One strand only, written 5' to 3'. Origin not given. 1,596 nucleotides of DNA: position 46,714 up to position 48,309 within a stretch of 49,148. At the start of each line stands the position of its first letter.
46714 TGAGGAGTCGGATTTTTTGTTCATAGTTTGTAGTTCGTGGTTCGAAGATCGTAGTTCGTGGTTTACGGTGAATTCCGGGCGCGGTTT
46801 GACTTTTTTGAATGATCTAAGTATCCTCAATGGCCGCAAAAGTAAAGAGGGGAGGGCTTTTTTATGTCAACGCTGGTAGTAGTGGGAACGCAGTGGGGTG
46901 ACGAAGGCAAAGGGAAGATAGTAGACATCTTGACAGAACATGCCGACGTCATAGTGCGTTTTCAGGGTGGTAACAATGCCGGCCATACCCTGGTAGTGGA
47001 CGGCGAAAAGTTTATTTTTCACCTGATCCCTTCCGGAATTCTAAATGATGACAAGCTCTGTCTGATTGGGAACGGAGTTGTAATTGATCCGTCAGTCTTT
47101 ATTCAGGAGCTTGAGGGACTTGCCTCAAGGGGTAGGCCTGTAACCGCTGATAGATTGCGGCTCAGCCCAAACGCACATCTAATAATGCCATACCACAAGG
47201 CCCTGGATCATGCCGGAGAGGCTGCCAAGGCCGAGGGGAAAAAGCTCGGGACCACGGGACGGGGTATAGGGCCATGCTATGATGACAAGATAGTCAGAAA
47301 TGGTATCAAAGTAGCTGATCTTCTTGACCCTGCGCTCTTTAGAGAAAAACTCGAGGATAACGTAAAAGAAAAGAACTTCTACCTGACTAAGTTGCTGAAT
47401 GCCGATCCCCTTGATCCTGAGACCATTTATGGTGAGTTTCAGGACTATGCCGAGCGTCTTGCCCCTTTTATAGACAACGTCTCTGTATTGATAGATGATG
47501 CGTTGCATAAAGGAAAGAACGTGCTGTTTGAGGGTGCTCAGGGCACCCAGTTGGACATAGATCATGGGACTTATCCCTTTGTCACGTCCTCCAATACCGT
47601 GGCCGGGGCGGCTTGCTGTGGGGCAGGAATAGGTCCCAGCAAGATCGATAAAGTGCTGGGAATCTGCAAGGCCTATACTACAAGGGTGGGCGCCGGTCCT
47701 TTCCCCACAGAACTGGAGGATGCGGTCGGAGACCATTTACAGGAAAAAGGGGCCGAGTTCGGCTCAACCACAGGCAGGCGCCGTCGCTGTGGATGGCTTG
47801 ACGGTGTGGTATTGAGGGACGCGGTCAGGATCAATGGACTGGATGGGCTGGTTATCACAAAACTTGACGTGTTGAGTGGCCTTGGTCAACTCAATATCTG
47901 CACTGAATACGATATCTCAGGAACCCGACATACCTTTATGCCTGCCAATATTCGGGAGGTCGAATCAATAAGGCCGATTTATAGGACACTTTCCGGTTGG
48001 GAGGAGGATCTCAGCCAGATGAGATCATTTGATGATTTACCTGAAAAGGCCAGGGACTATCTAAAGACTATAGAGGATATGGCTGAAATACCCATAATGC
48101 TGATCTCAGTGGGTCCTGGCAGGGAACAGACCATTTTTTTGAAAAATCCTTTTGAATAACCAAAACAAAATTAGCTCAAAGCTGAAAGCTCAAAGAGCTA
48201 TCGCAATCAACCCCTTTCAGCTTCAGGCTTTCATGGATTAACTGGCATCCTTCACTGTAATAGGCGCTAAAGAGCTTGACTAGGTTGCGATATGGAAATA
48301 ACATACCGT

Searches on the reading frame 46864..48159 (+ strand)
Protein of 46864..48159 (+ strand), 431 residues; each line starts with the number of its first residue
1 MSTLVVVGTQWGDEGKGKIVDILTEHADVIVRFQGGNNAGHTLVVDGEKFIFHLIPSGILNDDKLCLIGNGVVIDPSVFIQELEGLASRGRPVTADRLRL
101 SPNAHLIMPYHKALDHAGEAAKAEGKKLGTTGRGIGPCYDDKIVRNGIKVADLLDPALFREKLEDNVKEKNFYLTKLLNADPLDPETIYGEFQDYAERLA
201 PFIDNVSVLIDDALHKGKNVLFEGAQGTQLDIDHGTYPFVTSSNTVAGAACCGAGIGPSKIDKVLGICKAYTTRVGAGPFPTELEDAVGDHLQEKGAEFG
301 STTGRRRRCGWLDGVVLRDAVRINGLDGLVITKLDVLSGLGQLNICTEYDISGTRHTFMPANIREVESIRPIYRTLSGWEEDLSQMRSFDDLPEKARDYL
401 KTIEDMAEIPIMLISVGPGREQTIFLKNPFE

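Call 44: search_protein_families(library=pfam, proteins=[window:46864-48159:+])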
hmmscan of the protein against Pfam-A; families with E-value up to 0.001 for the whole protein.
window:46864-48159:+ (431 aa): 1 family
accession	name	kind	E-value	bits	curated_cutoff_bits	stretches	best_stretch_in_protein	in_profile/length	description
PF00709.27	Adenylsucc_synt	-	3.1e-186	619.6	27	1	5-424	1-416/416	Adenylosuccinate synthetase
